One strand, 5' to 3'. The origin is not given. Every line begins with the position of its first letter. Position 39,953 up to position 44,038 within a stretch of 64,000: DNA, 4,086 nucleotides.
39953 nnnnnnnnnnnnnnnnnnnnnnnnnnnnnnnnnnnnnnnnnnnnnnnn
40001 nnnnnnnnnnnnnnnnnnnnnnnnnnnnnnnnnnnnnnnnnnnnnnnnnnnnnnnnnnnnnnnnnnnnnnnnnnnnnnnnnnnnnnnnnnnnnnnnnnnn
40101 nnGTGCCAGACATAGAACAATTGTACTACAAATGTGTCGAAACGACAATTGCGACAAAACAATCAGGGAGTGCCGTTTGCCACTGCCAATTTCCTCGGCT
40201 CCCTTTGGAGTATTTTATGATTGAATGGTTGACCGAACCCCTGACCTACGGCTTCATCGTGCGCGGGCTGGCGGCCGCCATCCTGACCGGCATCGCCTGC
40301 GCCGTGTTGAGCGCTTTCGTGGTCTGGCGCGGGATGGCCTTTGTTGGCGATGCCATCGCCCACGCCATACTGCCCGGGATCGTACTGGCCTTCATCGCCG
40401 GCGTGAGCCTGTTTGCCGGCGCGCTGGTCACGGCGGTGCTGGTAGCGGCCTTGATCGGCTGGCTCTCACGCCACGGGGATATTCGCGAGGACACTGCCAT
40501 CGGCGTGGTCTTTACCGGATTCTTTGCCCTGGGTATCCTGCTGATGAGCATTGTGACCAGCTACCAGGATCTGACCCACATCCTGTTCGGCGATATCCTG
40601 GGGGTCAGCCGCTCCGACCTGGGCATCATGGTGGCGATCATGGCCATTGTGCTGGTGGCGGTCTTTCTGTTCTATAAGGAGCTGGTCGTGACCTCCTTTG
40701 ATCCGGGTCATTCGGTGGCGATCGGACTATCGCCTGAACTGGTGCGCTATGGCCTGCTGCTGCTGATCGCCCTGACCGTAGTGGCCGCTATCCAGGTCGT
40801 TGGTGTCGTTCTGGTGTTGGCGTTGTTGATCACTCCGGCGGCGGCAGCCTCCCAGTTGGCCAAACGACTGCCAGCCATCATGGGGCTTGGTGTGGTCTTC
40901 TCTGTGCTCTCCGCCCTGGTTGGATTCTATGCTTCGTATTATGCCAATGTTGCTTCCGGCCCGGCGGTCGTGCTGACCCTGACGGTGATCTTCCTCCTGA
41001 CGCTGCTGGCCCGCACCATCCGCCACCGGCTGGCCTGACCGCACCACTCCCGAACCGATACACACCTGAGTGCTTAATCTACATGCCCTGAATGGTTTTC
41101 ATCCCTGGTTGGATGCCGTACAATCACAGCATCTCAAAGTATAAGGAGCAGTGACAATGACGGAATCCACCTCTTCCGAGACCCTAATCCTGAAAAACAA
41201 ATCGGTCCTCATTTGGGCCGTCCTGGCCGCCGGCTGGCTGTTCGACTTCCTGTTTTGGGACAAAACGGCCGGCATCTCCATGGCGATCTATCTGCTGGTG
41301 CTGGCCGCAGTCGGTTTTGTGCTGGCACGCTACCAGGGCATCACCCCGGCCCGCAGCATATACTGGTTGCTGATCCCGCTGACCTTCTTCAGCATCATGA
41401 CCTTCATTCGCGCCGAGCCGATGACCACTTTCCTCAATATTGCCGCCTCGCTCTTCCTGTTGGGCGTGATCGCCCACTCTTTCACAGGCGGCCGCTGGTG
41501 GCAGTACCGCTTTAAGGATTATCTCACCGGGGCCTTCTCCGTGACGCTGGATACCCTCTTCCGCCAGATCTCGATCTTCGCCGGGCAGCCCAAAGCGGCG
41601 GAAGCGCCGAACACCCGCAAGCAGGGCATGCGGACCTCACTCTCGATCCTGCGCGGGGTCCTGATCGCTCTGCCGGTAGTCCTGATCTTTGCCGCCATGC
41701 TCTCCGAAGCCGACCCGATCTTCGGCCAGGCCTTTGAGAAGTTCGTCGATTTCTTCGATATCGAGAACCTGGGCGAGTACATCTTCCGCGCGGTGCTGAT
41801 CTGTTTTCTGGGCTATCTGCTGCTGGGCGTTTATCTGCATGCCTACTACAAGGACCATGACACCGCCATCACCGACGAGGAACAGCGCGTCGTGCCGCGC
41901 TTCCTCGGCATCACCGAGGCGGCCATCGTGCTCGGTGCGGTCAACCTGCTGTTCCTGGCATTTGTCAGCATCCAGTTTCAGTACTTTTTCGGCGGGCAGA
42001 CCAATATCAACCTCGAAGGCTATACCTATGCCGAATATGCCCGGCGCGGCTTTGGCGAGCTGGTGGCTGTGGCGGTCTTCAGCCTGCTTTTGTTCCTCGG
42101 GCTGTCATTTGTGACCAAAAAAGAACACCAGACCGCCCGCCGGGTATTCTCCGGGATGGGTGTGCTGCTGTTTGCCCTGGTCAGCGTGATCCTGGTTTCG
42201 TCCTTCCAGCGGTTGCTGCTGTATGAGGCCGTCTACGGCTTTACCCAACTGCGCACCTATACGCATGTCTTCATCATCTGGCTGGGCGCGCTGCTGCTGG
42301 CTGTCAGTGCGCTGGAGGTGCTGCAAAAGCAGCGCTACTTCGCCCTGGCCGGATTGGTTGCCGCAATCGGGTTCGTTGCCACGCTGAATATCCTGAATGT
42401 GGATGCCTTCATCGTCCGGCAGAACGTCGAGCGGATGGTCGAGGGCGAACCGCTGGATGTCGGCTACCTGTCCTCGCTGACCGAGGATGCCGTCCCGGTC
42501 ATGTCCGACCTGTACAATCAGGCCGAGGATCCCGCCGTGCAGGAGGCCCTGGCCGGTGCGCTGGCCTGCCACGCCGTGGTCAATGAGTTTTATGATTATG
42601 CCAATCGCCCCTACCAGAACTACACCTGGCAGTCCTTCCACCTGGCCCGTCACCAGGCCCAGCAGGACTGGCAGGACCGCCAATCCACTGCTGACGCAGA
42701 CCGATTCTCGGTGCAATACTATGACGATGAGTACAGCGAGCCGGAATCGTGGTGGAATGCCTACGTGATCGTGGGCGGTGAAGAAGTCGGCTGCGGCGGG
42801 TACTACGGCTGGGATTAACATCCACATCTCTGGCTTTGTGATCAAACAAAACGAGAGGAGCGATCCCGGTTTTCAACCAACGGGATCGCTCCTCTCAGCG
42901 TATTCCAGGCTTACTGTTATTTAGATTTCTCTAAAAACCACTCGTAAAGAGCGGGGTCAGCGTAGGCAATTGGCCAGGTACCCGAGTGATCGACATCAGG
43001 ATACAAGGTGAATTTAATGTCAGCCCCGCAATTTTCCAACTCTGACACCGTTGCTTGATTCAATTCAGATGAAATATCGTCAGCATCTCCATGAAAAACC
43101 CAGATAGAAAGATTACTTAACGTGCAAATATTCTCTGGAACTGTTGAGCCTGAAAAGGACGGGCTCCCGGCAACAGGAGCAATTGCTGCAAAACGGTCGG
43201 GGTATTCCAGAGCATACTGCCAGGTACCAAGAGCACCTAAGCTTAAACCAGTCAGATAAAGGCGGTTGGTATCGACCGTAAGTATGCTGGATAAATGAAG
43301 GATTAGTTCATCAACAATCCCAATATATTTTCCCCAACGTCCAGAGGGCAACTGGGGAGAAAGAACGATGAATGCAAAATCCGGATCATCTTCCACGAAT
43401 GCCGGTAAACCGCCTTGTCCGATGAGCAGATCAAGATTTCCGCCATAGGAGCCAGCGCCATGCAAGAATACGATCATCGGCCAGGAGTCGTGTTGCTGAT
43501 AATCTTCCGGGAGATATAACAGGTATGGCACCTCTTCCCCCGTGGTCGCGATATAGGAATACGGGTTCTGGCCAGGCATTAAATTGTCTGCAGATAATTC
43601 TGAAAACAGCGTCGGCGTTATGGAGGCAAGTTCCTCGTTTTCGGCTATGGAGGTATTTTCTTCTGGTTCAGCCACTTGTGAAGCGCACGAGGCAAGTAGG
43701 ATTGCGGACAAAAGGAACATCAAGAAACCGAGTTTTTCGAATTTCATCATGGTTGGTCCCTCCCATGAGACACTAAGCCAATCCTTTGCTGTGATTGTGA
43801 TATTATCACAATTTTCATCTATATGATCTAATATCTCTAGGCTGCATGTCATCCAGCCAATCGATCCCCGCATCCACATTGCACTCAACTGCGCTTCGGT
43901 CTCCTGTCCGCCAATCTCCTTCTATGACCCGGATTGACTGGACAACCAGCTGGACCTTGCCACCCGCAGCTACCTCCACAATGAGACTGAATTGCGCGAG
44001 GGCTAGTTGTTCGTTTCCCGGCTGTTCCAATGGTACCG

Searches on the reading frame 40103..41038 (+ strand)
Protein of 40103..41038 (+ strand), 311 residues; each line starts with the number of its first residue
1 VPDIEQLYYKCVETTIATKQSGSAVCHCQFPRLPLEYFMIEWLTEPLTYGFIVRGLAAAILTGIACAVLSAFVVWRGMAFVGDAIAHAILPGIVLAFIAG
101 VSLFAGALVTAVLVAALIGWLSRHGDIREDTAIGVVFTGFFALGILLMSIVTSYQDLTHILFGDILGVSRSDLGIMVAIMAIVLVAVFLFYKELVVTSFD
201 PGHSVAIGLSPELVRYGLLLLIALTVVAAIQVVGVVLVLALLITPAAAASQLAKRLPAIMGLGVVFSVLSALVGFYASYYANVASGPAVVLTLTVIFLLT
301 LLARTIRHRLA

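Call 87: search_protein_families(library=pfam, proteins=[window:40103-41038:+], max_evalue=0.0001)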
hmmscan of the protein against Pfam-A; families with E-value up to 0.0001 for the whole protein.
window:40103-41038:+ (311 aa): 2 families
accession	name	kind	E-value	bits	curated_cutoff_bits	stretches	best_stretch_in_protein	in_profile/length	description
PF00950.22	ABC-3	-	1e-74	251.8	20.1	1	49-302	2-256/258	ABC 3 transport family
PF01032.23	FecCD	-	7.8e-08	32.1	26.5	1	79-304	83-311/311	FecCD transport family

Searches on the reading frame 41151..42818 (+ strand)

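Call 88: search_protein_families(library=pfam, proteins=[window:41151-42818:+], max_evalue=0.0001)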
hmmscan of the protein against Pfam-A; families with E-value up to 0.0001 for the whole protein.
window:41151-42818:+ (555 aa): 1 family
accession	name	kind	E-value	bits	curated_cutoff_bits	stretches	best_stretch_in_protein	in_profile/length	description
PF13687.11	DUF4153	-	2.6e-80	270.8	27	1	75-453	2-372/373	Domain of unknown function (DUF4153)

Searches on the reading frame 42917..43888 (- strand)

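Call 88: search_protein_families(library=pfam, proteins=[window:42917-43888:-], max_evalue=0.0001)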
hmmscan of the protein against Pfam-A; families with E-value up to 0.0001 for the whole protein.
window:42917-43888:- (323 aa): 3 families
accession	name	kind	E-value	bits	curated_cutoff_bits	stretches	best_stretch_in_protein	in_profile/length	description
PF00756.26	Esterase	-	1.1e-06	29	22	0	194-244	101-153/251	Putative esterase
PF02230.22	Abhydrolase_2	-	1.7e-05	25.2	23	0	194-302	96-200/217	Phospholipase/Carboxylesterase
PF01738.24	DLH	-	5e-05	23.4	21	1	191-302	80-187/217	Dienelactone hydrolase family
